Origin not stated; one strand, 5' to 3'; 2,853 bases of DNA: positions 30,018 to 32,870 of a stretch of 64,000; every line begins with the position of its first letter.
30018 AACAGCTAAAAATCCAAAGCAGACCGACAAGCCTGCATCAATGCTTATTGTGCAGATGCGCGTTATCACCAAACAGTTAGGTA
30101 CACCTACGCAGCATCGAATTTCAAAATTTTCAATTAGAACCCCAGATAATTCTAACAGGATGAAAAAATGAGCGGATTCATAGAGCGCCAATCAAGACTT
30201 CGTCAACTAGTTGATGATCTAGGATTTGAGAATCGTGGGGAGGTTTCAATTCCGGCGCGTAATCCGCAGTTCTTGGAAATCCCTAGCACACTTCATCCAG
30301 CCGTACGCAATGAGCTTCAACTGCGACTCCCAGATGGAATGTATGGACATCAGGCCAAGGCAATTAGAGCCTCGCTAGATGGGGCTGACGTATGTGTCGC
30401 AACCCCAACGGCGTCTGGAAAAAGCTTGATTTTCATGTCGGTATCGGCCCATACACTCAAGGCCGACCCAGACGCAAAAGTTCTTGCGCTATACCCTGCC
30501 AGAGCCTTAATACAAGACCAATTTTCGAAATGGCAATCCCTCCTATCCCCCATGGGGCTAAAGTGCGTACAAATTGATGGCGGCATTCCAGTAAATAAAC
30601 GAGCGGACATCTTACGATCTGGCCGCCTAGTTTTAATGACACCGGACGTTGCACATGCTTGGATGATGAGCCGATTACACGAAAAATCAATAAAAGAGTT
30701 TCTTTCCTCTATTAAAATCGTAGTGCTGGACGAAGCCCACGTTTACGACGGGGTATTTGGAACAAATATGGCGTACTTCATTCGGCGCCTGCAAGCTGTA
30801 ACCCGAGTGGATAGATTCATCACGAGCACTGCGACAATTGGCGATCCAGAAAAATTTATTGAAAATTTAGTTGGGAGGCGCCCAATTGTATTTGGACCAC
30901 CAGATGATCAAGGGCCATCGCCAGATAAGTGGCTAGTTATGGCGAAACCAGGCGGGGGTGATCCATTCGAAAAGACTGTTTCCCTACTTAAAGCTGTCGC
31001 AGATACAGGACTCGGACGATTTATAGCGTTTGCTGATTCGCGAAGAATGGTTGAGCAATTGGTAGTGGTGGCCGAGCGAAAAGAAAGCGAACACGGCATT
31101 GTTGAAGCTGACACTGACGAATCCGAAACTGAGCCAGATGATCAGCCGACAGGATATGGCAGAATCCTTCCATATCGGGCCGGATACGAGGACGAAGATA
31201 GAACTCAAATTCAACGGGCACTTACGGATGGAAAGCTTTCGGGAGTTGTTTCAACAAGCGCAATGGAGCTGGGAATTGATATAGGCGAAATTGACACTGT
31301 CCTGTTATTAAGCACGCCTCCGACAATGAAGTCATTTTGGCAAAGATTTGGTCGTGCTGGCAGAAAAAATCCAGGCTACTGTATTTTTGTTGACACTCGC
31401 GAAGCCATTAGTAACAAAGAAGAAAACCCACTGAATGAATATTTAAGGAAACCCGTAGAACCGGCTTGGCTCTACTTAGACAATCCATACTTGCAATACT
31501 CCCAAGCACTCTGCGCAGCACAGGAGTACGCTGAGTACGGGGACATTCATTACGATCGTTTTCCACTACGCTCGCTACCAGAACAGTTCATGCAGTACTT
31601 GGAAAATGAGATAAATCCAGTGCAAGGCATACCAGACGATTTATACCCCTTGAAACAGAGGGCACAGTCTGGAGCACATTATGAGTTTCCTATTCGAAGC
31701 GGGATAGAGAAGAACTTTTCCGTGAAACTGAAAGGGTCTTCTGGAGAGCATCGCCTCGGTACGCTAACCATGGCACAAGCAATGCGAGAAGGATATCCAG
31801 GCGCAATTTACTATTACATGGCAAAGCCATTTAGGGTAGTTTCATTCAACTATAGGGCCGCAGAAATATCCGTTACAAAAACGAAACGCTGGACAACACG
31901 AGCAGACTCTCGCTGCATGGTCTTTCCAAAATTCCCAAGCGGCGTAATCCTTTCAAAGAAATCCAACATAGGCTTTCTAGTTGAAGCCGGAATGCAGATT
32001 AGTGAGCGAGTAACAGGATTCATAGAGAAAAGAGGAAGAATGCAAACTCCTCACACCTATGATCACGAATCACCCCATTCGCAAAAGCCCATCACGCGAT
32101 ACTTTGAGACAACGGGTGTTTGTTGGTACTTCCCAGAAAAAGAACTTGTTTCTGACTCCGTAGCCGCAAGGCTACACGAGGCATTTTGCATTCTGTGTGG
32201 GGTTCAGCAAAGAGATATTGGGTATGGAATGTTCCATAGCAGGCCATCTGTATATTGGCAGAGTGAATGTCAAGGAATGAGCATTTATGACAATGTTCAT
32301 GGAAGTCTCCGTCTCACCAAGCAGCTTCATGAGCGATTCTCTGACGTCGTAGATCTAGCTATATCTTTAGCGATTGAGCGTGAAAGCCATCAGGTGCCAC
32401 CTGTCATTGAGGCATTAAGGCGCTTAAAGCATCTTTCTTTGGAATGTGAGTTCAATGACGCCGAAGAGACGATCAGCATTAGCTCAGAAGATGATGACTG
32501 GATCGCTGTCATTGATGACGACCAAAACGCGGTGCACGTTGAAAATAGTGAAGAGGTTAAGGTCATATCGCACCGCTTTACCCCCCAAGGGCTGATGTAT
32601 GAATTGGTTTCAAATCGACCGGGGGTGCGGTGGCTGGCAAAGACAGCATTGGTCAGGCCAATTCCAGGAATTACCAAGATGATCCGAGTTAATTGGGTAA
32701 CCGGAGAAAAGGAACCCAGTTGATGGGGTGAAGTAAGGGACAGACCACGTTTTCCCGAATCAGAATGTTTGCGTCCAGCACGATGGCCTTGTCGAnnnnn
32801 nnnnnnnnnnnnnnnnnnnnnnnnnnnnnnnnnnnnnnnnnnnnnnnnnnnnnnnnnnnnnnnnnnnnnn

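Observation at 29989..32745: AT-rich 2.8-kb insertion carrying a lone, atypical MrfA/YprA/DruE-type helicase: candidate single-gene defence or otherwise undescribed system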

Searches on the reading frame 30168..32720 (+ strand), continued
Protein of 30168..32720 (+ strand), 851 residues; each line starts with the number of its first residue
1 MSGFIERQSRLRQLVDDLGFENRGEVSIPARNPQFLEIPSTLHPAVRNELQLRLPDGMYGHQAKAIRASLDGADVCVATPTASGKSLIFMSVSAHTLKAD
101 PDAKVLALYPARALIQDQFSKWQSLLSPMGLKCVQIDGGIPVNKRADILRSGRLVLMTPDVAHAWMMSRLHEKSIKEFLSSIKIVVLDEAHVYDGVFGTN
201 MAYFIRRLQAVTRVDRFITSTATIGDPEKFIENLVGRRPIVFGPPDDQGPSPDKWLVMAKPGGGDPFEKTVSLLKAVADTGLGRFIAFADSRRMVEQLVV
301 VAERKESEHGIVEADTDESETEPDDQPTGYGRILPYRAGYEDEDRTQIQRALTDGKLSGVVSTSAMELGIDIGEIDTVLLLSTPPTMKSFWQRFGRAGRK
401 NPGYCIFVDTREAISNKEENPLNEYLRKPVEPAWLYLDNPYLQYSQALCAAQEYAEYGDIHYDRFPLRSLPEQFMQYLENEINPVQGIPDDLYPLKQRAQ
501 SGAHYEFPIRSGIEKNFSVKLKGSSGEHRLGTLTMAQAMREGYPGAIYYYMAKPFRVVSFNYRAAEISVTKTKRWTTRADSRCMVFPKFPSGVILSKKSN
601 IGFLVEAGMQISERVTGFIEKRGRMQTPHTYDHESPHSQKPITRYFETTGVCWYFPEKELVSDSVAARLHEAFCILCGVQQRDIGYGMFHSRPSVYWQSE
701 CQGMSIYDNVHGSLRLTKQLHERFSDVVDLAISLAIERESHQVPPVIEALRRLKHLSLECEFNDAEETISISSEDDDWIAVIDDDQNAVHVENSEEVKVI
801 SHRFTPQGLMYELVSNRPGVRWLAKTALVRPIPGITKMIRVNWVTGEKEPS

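Call 81: search_dna_similar(query=window:30168-32720:+, collection=plasmids, mode=protein, max_evalue=1e-20, max_rows=25)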
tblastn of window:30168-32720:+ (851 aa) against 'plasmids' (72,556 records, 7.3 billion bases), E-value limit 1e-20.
Records with a match: 72; places in all: 77; records where one place covers at least 80% of the query: 1.
Best place of each record, by identity: <60% 72.
By first word of the organism name: Halobacterium 9; Nostoc 7; Haloarcula 5; Haladaptatus 3; Natribaculum 2; Tolypothrix 2; Microcystis 2; Halorarius 2; Trichormus 2; Halorubrum 2; and 35 more.
By predicted mobility (MOB-suite, as given by PLSDB): non-mobilizable 50; conjugative 21; mobilizable 1.
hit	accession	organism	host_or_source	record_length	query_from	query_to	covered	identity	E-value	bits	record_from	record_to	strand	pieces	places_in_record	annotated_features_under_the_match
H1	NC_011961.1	Thermomicrobium roseum DSM 5159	-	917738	13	850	98%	44.4%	0e+0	681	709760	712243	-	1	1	DEAD/DEAH box helicase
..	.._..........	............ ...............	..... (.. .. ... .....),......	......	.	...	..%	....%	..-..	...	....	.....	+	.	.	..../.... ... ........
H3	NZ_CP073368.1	Haloarcula sinaiiensis ATCC 33800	cell culture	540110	50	609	66%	28.7%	2e-40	169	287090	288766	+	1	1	DEAD/DEAH box helicase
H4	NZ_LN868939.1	Nocardia farcinica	not known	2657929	26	557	63%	29.7%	1e-42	176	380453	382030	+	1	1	none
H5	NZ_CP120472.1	Haladaptatus sp. DYSN1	cell culture,sediment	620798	23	560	63%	29.2%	2e-39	166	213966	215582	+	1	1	DEAD/DEAH box helicase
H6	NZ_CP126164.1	Haloarcula pelagica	cell culture,sediment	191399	12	576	66%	27.8%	2e-42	176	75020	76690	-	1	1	DEAD/DEAH box helicase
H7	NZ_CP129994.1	Salinibaculum sp. KK48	cell culture,sediment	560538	49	561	60%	30.3%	4e-48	193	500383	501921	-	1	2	DEAD/DEAH box helicase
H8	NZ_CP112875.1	Pseudanabaena galeata CCNP1313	-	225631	36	618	69%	26.6%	1e-42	176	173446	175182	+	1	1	DEAD/DEAH box helicase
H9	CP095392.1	Natribaculum breve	cell culture,saline soil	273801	35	609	68%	26.8%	6e-39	164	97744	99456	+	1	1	record has no annotation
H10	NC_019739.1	Allocoleopsis franciscana PCC 7113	-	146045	28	567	63%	27.7%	1e-36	157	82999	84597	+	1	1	DEAD/DEAH box helicase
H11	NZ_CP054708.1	Halarchaeum sp. CBA1220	solar salt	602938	31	560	62%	28.2%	3e-38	162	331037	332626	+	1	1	DEAD/DEAH box helicase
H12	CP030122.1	Brasilonema octagenarum UFV-E1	Eucalyptus grandis,mixed culture,leaves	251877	28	618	69%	25.1%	4e-36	155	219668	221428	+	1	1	DEAD/DEAH box helicase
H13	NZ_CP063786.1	Tolypothrix sp. PCC 7712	Soil sample,soil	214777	38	587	65%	26.9%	4e-38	162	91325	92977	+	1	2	DEAD/DEAH box helicase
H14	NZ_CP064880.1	Tolypothrix sp. PCC 7601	Fresh water sample,Fresh water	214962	38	587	65%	26.9%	4e-38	162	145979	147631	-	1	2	DEAD/DEAH box helicase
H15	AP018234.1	Microchaete diplosiphon NIES-3275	-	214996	38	587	65%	26.9%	4e-38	162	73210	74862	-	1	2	DEAD/DEAH box helicase-like protein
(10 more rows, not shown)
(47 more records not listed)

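Call 82: search_dna_similar(query=window:30168-32720:+, collection=phages, mode=protein, max_evalue=1e-10, max_rows=15)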
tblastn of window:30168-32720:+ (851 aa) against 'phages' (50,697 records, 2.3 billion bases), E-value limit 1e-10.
No match.

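Call 83: get_annotated_region(hit=H1, flank=12000)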
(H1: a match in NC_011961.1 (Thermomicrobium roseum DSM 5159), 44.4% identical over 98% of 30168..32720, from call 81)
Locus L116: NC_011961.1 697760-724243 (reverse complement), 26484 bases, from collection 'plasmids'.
description: Thermomicrobium roseum DSM 5159 plasmid unnamed, complete sequence
organism: Thermomicrobium roseum DSM 5159 (NCBI taxid 309801)
taxonomy: Bacteria; Thermomicrobiota; Thermomicrobia; Thermomicrobiales; Thermomicrobiaceae; Thermomicrobium; Thermomicrobium roseum; Thermomicrobium roseum DSM 5159
host: -; source: -; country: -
typing (MOB-suite, as given by PLSDB): non-mobilizable
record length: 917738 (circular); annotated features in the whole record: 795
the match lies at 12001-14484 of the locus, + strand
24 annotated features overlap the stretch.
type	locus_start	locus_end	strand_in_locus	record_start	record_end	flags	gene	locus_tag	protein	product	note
CDS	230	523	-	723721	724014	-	-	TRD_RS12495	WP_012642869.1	hypothetical protein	-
CDS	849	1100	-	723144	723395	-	-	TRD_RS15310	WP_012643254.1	hypothetical protein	-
CDS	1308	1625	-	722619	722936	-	-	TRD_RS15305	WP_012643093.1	NAD(P)H-binding protein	-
CDS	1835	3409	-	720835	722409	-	-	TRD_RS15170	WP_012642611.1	thermonuclease family protein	-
CDS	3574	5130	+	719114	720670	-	-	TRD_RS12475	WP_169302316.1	MDR family MFS transporter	GO:0055085 - transmembrane transport [Evidence IEA]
CDS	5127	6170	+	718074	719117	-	-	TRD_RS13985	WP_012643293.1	M23 family metallopeptidase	GO:0006508 - proteolysis [Evidence IEA]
CDS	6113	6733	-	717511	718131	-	-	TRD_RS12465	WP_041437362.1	DUF3267 domain-containing protein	-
CDS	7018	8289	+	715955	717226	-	-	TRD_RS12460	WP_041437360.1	hypothetical protein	-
CDS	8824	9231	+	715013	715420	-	-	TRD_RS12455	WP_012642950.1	ATPase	-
CDS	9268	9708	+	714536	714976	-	-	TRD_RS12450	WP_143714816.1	ATPase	-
CDS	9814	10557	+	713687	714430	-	-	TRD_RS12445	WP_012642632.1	hypothetical protein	-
CDS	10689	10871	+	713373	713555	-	-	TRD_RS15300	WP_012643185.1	AbrB/MazE/SpoVT family DNA-binding domain-containing protein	-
CDS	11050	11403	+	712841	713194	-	-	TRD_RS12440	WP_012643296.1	hypothetical protein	-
CDS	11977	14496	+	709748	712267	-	-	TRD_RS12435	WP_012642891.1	DEAD/DEAH box helicase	-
CDS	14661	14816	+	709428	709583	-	-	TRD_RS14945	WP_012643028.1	hypothetical protein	-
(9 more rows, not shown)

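Call 90: search_protein_families(library=padloc, alignment_id=A3, max_evalue=1e-15)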
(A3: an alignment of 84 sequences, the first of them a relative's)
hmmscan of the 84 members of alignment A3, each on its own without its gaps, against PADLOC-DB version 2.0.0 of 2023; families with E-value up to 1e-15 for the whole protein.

A. member 1, L028:2-703:+ (234 aa): 0 families

B. families by the number of members that match (of 84 scanned): 137 families (the first 25 are shown)
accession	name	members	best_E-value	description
PDLC02500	BrxHI|BrxHII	3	0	BrxHI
PDLC02621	DrmD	3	2.7e-96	DrmD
PDLC00633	ZorD1|ZorD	2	4.9e-130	"SWI2/SNF2 helicase, Mrr-like nuclease"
PDLC02842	DpdE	2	1.5e-128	DpdE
PDLC02849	DpdE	2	4.8e-117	DpdE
PDLC00629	ZorD1|ZorD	2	2.1e-111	"SWI2/SNF2 helicase, Mrr-like nuclease"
PDLC00632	ZorD1|ZorD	2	2e-110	"SWI2/SNF2 helicase, Mrr-like nuclease"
PDLC02850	DpdE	2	1.8e-109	DpdE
PDLC02845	DpdE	2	1.3e-108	DpdE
PDLC00634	ZorD1|ZorD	2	7.4e-108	"SWI2/SNF2 helicase, Mrr-like nuclease"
PDLC00631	ZorD1|ZorD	2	3.4e-105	"SWI2/SNF2 helicase, Mrr-like nuclease"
PDLC02851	DpdE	2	1.4e-96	DpdE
PDLC00659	HmaA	2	3.6e-89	SNF2 helicase / DEAD-box helicase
PDLC02504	BrxHI|BrxHII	2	6.2e-77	BrxHII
PDLC00627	ZorD1|ZorD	2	4.2e-75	"SWI2/SNF2 helicase, Mrr-like nuclease"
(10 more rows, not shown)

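Call 100: fold_search(model_id=the predicted structure, library=viral)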
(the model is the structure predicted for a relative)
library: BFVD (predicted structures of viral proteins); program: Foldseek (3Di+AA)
matches with E <= 10: 1528; with E <= 0.001: 350
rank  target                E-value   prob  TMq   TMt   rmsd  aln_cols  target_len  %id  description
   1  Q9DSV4                5.1e-14  1.00  0.33  0.55  24.6       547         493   16  DNA 3'-5' helicase [Diadromus pulchellus ascovirus 4a]
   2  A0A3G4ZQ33            8.2e-14  1.00  0.31  0.34  11.7       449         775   20  DEAD/SNF2-like helicase [Barrevirus sp.]
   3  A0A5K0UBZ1            2.3e-13  1.00  0.32  0.35  21.3       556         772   16  ATP-dependent helicase homolog [Yasminevirus sp. GU-2018]
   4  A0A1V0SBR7            7.9e-13  1.00  0.36  0.58   7.5       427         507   15  Translation initiation factor 4A-III [Catovirus CTV1]
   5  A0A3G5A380            9.7e-13  1.00  0.33  0.40  12.4       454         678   19  DEAD/SNF2-like helicase [Gaeavirus sp.]
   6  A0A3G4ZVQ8            1.4e-12  1.00  0.32  0.46  16.1       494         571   18  ATP-dependent DNA helicase [Faunusvirus sp.]
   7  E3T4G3                7.5e-12  1.00  0.32  0.44  16.8       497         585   15  Putative RecQ-like ATP-dependent DNA helicase [Cafeteria roenbergensis virus (strain BV-PW1)]
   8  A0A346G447            7.1e-11  1.00  0.34  0.69   5.0       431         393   16  (no name in the UniProt tables at hand)
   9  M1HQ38                8.4e-11  1.00  0.34  0.40  10.6       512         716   18  (no name in the UniProt tables at hand)
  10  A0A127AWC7            8.4e-11  1.00  0.31  0.48  18.9       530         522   15  ATP-dependent helicase [Bacillus phage SP-15]
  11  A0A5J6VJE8            1.2e-10  1.00  0.34  0.38  11.6       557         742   13  DEAD/DEAH box helicase [Megaviridae environmental sample]
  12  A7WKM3                1.8e-10  1.00  0.35  0.48   7.2       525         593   16  Putative helicase [Betalipothrixvirus pezzuloense]
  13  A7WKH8                2.5e-10  1.00  0.31  0.44   8.0       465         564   13  Helicase [Betalipothrixvirus pozzuoliense]
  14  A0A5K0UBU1            3.2e-10  1.00  0.33  0.46   8.5       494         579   15  Pre-mRNA-splicing factor ATP-dependent RNA helicase PRP16 [Yasminevirus sp. GU-2018]
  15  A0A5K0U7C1            4.9e-10  1.00  0.30  0.37   8.3       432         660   18  RNA helicase [Yasminevirus sp. GU-2018]
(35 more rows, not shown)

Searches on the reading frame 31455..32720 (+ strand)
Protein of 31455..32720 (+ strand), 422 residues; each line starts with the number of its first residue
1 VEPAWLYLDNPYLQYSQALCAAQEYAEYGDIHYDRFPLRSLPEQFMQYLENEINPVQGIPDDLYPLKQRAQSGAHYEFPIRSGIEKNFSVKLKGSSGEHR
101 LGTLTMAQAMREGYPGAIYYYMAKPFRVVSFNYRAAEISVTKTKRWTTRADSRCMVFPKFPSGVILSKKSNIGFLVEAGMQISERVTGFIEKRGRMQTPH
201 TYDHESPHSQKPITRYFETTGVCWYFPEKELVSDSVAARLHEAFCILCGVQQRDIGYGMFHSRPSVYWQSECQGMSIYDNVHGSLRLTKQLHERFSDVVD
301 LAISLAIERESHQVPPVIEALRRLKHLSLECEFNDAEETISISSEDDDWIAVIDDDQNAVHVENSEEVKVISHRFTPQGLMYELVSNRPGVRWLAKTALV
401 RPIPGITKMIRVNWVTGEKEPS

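Call 60: search_protein_families(library=pfam, proteins=[window:31455-32720:+], max_evalue=10)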
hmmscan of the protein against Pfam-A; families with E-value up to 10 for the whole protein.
window:31455-32720:+ (422 aa): 1 family
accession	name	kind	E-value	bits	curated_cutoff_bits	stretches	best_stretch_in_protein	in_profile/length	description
PF09369.15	MZB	-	0.03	15.4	24.2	1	240-305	5-65/80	MrfA Zn-binding domain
